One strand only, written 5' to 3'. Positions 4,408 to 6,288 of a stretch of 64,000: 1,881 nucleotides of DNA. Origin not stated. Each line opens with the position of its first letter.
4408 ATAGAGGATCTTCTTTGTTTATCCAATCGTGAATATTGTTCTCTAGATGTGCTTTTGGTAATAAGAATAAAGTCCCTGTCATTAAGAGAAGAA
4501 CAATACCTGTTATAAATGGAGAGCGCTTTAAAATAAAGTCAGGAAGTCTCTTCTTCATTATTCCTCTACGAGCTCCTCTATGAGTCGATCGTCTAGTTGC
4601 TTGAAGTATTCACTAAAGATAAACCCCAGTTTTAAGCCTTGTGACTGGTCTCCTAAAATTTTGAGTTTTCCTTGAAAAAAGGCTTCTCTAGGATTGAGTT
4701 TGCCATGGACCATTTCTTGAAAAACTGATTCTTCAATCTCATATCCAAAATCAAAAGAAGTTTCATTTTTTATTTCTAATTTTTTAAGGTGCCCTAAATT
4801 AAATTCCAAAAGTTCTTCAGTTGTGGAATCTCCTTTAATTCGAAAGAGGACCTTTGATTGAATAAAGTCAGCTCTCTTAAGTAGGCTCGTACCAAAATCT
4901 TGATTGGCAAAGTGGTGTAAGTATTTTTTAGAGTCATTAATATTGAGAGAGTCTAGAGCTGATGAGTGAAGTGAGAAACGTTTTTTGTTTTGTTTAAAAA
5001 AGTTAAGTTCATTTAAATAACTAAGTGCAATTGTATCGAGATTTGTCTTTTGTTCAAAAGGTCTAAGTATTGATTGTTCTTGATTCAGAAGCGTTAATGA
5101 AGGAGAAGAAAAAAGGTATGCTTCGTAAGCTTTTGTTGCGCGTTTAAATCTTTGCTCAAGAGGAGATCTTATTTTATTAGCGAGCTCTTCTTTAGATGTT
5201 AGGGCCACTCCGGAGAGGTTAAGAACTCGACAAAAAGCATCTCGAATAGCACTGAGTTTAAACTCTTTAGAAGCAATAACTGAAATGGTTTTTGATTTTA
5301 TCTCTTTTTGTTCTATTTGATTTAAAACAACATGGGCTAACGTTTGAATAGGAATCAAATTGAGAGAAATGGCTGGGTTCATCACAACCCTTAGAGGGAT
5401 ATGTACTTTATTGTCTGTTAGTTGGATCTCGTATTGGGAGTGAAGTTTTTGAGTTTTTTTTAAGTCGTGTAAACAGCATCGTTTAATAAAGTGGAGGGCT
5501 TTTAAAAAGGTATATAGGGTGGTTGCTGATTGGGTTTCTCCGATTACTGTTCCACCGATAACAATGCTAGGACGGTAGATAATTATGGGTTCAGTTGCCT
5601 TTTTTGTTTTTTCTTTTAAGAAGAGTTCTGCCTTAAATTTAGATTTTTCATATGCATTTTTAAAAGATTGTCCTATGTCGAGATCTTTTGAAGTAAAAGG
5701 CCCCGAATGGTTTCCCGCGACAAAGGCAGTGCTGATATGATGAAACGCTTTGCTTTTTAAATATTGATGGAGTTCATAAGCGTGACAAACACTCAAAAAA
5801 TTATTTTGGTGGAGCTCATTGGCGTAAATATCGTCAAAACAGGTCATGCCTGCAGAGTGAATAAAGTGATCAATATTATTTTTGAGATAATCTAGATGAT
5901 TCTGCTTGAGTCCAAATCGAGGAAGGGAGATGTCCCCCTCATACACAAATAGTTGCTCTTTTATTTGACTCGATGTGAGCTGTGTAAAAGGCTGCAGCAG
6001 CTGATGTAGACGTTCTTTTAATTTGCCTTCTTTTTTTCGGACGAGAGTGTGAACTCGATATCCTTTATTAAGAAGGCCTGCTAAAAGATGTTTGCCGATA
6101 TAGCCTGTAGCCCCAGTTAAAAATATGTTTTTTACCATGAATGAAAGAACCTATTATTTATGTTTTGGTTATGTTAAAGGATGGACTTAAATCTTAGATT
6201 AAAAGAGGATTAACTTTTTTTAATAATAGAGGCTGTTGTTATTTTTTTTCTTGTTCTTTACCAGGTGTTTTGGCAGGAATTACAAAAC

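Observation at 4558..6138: Thioester reductase fused to an SCP2 lipid-carrier domain, in the same operon as a U32 protein (echo of the UbiT-UbiU-UbiV arrangement)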

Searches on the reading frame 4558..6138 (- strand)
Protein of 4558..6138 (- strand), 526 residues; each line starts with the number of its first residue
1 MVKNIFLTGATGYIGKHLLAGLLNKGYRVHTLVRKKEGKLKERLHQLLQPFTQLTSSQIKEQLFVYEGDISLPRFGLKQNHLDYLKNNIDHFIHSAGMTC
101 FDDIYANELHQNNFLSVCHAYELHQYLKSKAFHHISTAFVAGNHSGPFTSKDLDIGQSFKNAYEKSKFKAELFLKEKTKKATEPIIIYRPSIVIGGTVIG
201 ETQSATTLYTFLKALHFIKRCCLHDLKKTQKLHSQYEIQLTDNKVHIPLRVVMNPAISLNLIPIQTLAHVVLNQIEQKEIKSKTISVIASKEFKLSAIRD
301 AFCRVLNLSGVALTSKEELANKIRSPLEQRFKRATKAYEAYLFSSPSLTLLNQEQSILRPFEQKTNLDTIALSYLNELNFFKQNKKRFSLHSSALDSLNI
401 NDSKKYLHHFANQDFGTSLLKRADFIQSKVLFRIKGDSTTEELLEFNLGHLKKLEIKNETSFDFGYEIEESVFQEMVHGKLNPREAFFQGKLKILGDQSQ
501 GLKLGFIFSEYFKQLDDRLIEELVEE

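Call 3: search_protein_families(library=pfam, proteins=[window:4558-6138:-], max_evalue=0.01)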
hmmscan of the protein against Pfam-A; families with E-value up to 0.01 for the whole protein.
window:4558-6138:- (526 aa): 7 families
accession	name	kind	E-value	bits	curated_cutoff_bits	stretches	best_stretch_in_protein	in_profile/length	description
PF07993.18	NAD_binding_4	-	4.3e-41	141.2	20.1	1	7-215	1-229/258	Male sterility protein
PF01370.27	Epimerase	-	1.8e-15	57.4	20.9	1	5-208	1-186/240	NAD dependent epimerase/dehydratase family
PF16363.11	GDP_Man_Dehyd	-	3.2e-09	37.1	27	1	7-182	2-172/332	GDP-mannose 4,6 dehydratase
PF02036.22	SCP2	-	2.2e-07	31.6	21.3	1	454-508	44-100/101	SCP-2 sterol transfer family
PF05368.20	NmrA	-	0.00013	22.1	27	1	3-44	3-45/298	NmrA-like family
PF13460.12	NAD_binding_10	-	0.0022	18.3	27.2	1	9-37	1-30/184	NAD(P)H-binding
PF01073.25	3Beta_HSD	-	0.0051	16.3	22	1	7-176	2-159/280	3-beta hydroxysteroid dehydrogenase/isomerase family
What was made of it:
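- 4558..6138 (-): TR-SCP2 fusion protein, 526 aa; first gene of the operon. Pfam NAD_binding_4 and SCP2 in call 3.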

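Call 5: search_protein_families(library=ncbifam, proteins=[window:4558-6138:-], max_evalue=0.01)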
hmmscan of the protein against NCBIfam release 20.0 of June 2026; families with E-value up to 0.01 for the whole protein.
window:4558-6138:- (526 aa): 19 families
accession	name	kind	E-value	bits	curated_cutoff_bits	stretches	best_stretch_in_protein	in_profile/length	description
NF005539.0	PRK07201.1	equivalog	1e-36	126.9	549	1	4-218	2-202/657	SDR family oxidoreductase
TIGR01746.1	Thioester-redct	subfamily_domain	1.4e-33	116.7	213.35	1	4-214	1-216/371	thioester reductase domain-containing protein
NF038078.1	NRPS_MxcG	equivalog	2.3e-18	64.9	2300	1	3-198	1083-1279/1442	myxochelin non-ribosomal peptide synthetase MxcG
TIGR03443.1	alpha_am_amid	equivalog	5.2e-16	57.2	1030.1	1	3-214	973-1201/1390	L-aminoadipate-semialdehyde dehydrogenase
NF041592.1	carboxyl_red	equivalog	8.3e-11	40.3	1300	1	2-195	764-974/1160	carboxylic acid reductase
TIGR03466.1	HpnA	hypoth_equivalog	1.2e-09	37.5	367.65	1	4-37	2-35/327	hopanoid-associated sugar epimerase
NF047350.1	aureusi_NRPS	equivalog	4.4e-09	33.8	2500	1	4-182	2029-2205/2373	aureusimine non-ribosomal peptide synthetase AusA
TIGR01179.1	galE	equivalog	4.5e-07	29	262.3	1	5-200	2-183/332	UDP-glucose 4-epimerase GalE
TIGR01777.1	yfcH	hypoth_equivalog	5.9e-06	26.1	207.35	1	5-151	1-119/292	TIGR01777 family oxidoreductase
TIGR01214.1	rmlD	equivalog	2.7e-05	23.4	224.05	1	5-181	2-142/285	dTDP-4-dehydrorhamnose reductase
TIGR04180.1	EDH_00030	hypoth_equivalog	0.00043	19.5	475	1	5-44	1-40/297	NAD-dependent 4,6-dehydratase LegB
NF042422.1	oxyalk_red_OleD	equivalog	0.00062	19.2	580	0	4-41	2-39/329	2-alkyl-3-oxoalkanoate reductase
TIGR01472.1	gmd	equivalog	0.00071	18.9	415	1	5-71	3-64/342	GDP-mannose 4,6-dehydratase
NF006565.0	PRK09072.1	equivalog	0.00098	18.7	238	1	3-103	6-94/265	SDR family oxidoreductase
NF007956.0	PRK10675.1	subfamily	0.0012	18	394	1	5-180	3-166/338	UDP-glucose 4-epimerase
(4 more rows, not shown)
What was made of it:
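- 4558..6138 (-): TIGR01746 thioester-reductase domain, E 1.4e-33, in call 5.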

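Call 7: find_homologous_proteins(query=window:4558-6138:-, max_evalue=0.001)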
Query window:4558-6138:- (526 aa): 68 proteins with E <= 0.001 among 8000 candidates.
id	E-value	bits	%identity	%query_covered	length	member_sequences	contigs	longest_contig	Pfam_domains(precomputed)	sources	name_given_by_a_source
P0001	0.0e+0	1160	100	100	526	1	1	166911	PF16363.12,PF07993.19,PF02036.23,PF01370.28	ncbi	-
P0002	1.6e-138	480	44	100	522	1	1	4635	PF04321.24,PF05368.20,PF01073.26,PF07993.19,PF02036.23,PF13460.13,PF01370.28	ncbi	-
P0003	3.2e-138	479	45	99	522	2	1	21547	PF16363.12,PF01073.26,PF07993.19,PF13460.13,PF01370.28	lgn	-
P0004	1.1e-101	359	37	100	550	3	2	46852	PF16363.12,PF01073.26,PF07993.19,PF02036.23,PF01370.28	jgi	-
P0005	8.1e-100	353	35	99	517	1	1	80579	PF16363.12,PF01073.26,PF07993.19,PF02036.23,PF13460.13,PF01370.28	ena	-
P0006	4.7e-88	314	34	99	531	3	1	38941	PF04321.24,PF16363.12,PF01073.26,PF07993.19,PF02036.23,PF01370.28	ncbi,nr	ncbi:MAG: SDR family oxidoreductase [Magnetococcales bacterium]|nr:SDR family oxidoreductase [Magnet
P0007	5.2e-41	159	30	65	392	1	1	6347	PF04321.24,PF16363.12,PF01073.26,PF07993.19,PF13460.13,PF01370.28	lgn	-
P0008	9.5e-35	138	29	65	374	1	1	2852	PF16363.12,PF01073.26,PF07993.19,PF01370.28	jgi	jgi:thioester reductase-like protein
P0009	3.7e-34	136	29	65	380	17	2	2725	PF04321.24,PF16363.12,PF01073.26,PF07993.19,PF01370.28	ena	-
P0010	1.5e-33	134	30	65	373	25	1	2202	PF04321.24,PF16363.12,PF01073.26,PF07993.19,PF01370.28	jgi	-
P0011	3.5e-33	133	32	65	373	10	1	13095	PF04321.24,PF16363.12,PF01073.26,PF07993.19,PF13460.13,PF01370.28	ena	-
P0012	3.8e-33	133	31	65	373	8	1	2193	PF04321.24,PF16363.12,PF01073.26,PF07993.19,PF01370.28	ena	-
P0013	3.0e-32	130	29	65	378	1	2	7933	PF04321.24,PF16363.12,PF01073.26,PF07993.19,PF01370.28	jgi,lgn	jgi:thioester reductase-like protein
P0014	6.7e-32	129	29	65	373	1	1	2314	PF04321.24,PF16363.12,PF01073.26,PF07993.19,PF01370.28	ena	-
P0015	3.8e-31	126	25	97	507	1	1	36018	PF04321.24,PF16363.12,PF01073.26,PF07993.19,PF02036.23,PF13460.13,PF01370.28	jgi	jgi:thioester reductase-like protein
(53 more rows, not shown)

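Call 8: find_encoding_contigs(protein=P0001, flank=10000, max_places=3)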
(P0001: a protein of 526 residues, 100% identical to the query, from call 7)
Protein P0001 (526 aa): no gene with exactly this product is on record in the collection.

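Call 9: find_encoding_contigs(protein=P0006, flank=10000, max_places=3)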
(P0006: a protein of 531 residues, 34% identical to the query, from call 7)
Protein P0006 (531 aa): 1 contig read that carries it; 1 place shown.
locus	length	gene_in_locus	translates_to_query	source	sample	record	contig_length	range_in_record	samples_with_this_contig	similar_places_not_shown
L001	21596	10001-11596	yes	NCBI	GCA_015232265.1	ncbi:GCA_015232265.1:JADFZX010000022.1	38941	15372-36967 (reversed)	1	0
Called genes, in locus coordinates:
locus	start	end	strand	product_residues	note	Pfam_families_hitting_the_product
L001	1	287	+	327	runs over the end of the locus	PF03308:MeaB, PF02492:cobW (weak)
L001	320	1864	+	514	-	PF01039:Carboxyl_trans, PF03255:ACCA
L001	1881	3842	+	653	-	PF00289:Biotin_carb_N, PF02222:ATP-grasp, PF02786:CPSase_L_D2, PF07478:Dala_Dala_lig_C, PF02785:Biotin_carb_C, PF18140:PCC_BT, PF00364:Biotin_lipoyl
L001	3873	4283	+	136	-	PF00903:Glyoxalase, PF13468:Glyoxalase_3, PF13669:Glyoxalase_4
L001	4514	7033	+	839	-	-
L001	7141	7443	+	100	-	-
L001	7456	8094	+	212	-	-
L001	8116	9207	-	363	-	PF13487:HD_5, PF01966:HD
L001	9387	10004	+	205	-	-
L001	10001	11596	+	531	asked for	PF01073:3Beta_HSD, PF01370:Epimerase, PF04321:RmlD_sub_bind, PF07993:NAD_binding_4, PF16363:GDP_Man_Dehyd, PF02036:SCP2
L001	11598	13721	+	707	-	PF03176:MMPL (weak)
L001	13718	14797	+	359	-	-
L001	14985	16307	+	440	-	PF00202:Aminotran_3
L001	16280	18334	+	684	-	PF01136:Peptidase_U32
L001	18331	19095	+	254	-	PF04784:DUF547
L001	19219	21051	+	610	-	PF00128:Alpha-amylase, PF11941:DUF3459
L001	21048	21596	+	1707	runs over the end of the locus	PF21226:MalQ_N, PF02446:Glyco_hydro_77, PF00128:Alpha-amylase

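Call 10: find_encoding_contigs(protein=P0004, flank=10000, max_places=2)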
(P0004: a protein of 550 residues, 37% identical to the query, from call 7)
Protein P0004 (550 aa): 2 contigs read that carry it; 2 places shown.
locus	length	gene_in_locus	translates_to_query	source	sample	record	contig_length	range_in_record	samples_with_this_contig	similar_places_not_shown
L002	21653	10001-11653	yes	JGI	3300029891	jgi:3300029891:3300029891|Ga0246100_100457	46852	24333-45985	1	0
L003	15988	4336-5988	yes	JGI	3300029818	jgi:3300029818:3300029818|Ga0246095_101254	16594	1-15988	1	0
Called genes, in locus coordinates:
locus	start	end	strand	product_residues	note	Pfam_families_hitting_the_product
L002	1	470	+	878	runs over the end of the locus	PF22422:MGH1-like_GH, PF03200:Glyco_hydro_63 (faint), PF22422:MGH1-like_GH (weak)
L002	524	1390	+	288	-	PF00106:adh_short, PF08659:KR, PF13561:adh_short_C2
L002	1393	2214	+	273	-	PF00230:MIP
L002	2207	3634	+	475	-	PF00732:GMC_oxred_N, PF00890:FAD_binding_2 (faint), PF01266:DAO (weak), PF03486:HI0933_like (faint), PF07992:Pyr_redox_2 (faint), PF05199:GMC_oxred_C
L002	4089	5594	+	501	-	-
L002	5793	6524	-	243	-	-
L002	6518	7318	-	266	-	PF03239:FTR1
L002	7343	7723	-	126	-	PF13473:Cupredoxin_1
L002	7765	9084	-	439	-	PF26769:HAMP_PhoQ (weak), PF00512:HisKA, PF02518:HATPase_c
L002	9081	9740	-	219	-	PF00072:Response_reg, PF00486:Trans_reg_C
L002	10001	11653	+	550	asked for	PF01073:3Beta_HSD, PF01370:Epimerase, PF07993:NAD_binding_4, PF16363:GDP_Man_Dehyd, PF02036:SCP2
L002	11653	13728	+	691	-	PF03176:MMPL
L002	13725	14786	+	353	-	-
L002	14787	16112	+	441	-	PF00202:Aminotran_3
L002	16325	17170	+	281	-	PF02621:VitK2_biosynth, PF12974:Phosphonate-bd (weak)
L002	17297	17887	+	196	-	PF04264:YceI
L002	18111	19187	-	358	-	PF04055:Radical_SAM, PF19288:CofH_C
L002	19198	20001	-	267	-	PF02621:VitK2_biosynth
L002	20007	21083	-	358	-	PF04055:Radical_SAM, PF19288:CofH_C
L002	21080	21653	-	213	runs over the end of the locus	PF01048:PNP_UDP_1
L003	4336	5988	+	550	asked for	PF01073:3Beta_HSD, PF01370:Epimerase, PF07993:NAD_binding_4, PF16363:GDP_Man_Dehyd, PF02036:SCP2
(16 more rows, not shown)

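Call 11: find_encoding_contigs(protein=P0005, flank=10000, max_places=2)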
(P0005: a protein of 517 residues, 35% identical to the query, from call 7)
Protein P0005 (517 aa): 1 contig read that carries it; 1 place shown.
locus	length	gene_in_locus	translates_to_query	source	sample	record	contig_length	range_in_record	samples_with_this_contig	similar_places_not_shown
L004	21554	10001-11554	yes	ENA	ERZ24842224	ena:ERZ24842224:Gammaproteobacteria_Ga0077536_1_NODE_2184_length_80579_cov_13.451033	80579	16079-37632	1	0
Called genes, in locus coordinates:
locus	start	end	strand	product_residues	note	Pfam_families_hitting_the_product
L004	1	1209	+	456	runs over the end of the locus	PF00109:ketoacyl-synt, PF02801:Ketoacyl-synt_C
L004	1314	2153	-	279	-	PF01578:Cytochrom_C_asm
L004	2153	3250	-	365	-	PF05140:ResB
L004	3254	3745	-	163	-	PF13371:TPR_9 (faint), PF13428:TPR_14 (faint), PF13431:TPR_17 (faint), PF13181:TPR_8 (faint), PF13432:TPR_16, PF13424:TPR_12 (weak), PF14559:TPR_19 (weak), PF00515:TPR_1 (weak), +3 more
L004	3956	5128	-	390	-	PF09459:EB_dh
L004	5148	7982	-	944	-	PF14522:Cytochrome_C7 (faint), PF14537:Cytochrom_c3_2 (faint), PF09699:Paired_CXXCH_1 (weak)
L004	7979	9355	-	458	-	PF01436:NHL (faint), PF17170:DUF5128 (weak)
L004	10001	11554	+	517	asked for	PF01370:Epimerase, PF07993:NAD_binding_4, PF13460:NAD_binding_10 (faint), PF16363:GDP_Man_Dehyd (weak), PF01073:3Beta_HSD (weak), PF02036:SCP2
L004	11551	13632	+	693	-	PF03176:MMPL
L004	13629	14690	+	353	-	-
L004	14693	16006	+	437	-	PF00202:Aminotran_3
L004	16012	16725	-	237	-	PF04784:DUF547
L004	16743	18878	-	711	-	PF01136:Peptidase_U32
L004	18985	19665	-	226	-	PF12146:Hydrolase_4 (weak)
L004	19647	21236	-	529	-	-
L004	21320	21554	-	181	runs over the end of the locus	-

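Call 12: find_encoding_contigs(protein=P0003, flank=10000, max_places=2)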
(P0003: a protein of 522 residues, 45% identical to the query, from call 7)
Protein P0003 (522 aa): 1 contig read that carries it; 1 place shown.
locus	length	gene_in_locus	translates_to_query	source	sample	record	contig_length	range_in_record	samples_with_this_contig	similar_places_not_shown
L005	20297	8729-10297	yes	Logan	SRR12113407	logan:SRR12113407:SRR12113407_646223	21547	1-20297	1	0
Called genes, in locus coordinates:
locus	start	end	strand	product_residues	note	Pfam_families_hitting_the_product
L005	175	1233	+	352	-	PF02661:Fic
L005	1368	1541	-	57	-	-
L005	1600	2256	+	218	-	PF01638:HxlR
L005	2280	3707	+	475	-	PF00224:PK, PF02887:PK_C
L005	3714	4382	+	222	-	PF00072:Response_reg, PF00486:Trans_reg_C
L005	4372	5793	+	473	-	PF00672:HAMP, PF00512:HisKA, PF02518:HATPase_c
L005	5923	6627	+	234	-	PF02683:DsbD_TM, PF13386:DsbD_2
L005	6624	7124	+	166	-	PF00578:AhpC-TSA, PF08534:Redoxin, PF00085:Thioredoxin, PF13098:Thioredoxin_2 (weak), PF13905:Thioredoxin_8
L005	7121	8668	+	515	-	-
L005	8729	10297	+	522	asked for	PF01073:3Beta_HSD, PF01370:Epimerase, PF07993:NAD_binding_4, PF13460:NAD_binding_10 (weak), PF16363:GDP_Man_Dehyd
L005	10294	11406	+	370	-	-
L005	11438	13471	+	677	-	PF01136:Peptidase_U32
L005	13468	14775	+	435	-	PF00202:Aminotran_3, PF00155:Aminotran_1_2 (weak)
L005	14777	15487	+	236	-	PF12146:Hydrolase_4, PF00561:Abhydrolase_1 (weak), PF12697:Abhydrolase_6 (faint)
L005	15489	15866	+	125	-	PF04241:DUF423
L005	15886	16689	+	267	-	PF13428:TPR_14 (faint), PF07719:TPR_2 (faint), PF13414:TPR_11 (faint), PF21033:RMD1-3, PF14559:TPR_19 (faint), PF13181:TPR_8 (faint), PF16811:TAtT (weak), PF23914:TPR_CcmH_CycH (weak), +2 more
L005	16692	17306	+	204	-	PF01852:START, PF10604:Polyketide_cyc2 (weak), PF03364:Polyketide_cyc (faint)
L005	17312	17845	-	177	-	-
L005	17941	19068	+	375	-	PF13439:Glyco_transf_4, PF20706:GT4-conflict, PF00534:Glycos_transf_1, PF13692:Glyco_trans_1_4, PF13524:Glyco_trans_1_2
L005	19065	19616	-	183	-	PF12844:HTH_19 (weak), PF13560:HTH_31 (weak), PF01381:HTH_3, PF13443:HTH_26 (weak), PF07883:Cupin_2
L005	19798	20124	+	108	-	PF12826:HHH_2 (faint), PF14520:HHH_5 (faint), PF12836:HHH_3, PF00633:HHH (weak)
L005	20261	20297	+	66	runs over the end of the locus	-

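Call 15: find_related_loci(query=A1, collection=genome_contigs, flank=10000)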
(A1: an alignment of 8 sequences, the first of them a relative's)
Query A1 (526 aa) in genome_contigs; peptide patterns used: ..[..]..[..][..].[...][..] (x = any residue, [..] = any of these).
600 stretches matched a pattern (row limit reached: there are more); 221 encode a relative of the query (tblastn E <= 1e-3); the best 80 are kept; 80 distinct loci.
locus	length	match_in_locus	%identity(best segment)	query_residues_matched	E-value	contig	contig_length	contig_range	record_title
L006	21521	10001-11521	33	4-523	9e-94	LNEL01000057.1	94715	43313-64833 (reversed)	MAG: Gammaproteobacteria bacterium Ga0077536 Ga0077536_146.1, whole genome shotgun sequence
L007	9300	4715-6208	33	5-524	4e-92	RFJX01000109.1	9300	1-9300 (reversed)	MAG: Gammaproteobacteria bacterium isolate J113 k99_534600, whole genome shotgun sequence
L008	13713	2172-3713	32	6-524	4e-92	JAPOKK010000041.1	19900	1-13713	MAG: Pseudomonadota bacterium isolate bin88 k141_4510469_length_19900_cov_9.0000, whole genome shotgun sequence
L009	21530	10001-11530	31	4-523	6e-84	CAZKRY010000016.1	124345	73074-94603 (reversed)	MAG TPA_asm: uncultured Klebsiella sp. isolate SRP237561_co1_356 genome assembly, contig: NODE_172_length_124345_cov_14.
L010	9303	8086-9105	25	1-357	5e-35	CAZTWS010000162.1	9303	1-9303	MAG TPA_asm: uncultured Planctomycetaceae bacterium isolate SRP344714_co2_482 genome assembly, contig: NODE_19661_length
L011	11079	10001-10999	28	3-352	3e-33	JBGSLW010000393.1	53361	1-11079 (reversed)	MAG: Pirellulaceae bacterium isolate JTS-AC216 k141_2125012, whole genome shotgun sequence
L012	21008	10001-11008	26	1-352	1e-32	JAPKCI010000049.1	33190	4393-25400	MAG: Rubripirellula sp. isolate ANT-60 NODE_494_length_33190_cov_8.212706, whole genome shotgun sequence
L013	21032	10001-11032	25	6-368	2e-32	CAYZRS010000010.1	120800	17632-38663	MAG TPA_asm: uncultured Pirellulaceae bacterium isolate SRP268394_co2_211 genome assembly, contig: NODE_123_length_12080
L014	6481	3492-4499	26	1-352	1e-31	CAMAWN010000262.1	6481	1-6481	MAG: Candidatus Kuenenia stuttgartiensis isolate MaH-09apr19-136 genome assembly, contig: MaH-09apr19-C29197, whole geno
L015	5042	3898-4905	26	5-352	2e-31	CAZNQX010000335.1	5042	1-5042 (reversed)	MAG TPA_asm: uncultured Planctomycetaceae bacterium isolate SRP187154_co1_345 genome assembly, contig: NODE_25515_length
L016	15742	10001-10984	26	5-352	2e-31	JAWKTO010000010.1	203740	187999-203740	MAG: Pirellulaceae bacterium isolate BC1.200 BC1.200.fa-10, whole genome shotgun sequence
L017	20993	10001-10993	25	6-352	3e-31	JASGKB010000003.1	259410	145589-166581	MAG: Pirellulales bacterium isolate 5N533 JMF-2111-06-0005.ont.bin.533_2, whole genome shotgun sequence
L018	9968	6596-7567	26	6-346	2e-31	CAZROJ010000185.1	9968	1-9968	MAG TPA_asm: uncultured Pirellulaceae bacterium isolate SRP268394_co1_126 genome assembly, contig: NODE_10447_length_996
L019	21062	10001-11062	24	6-413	2e-31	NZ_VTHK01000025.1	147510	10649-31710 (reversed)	Amycolatopsis anabasis strain EGI 650086 RDPYD18112716_A.Scaf25, whole genome shotgun sequence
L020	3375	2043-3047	26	1-352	4e-31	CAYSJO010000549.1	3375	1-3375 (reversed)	MAG TPA_asm: uncultured Planctomycetaceae bacterium isolate SRP092796_co2_741 genome assembly, contig: k141_70728, whole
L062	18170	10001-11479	25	3-518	2e-41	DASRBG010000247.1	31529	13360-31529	MAG TPA_asm: Gemmataceae bacterium isolate SMAG_U9921 k141_523088, whole genome shotgun sequence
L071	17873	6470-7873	24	5-497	6e-24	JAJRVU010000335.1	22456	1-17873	MAG: Planctomycetota bacterium isolate Dive96_bin10.66 k141_3194567, whole genome shotgun sequence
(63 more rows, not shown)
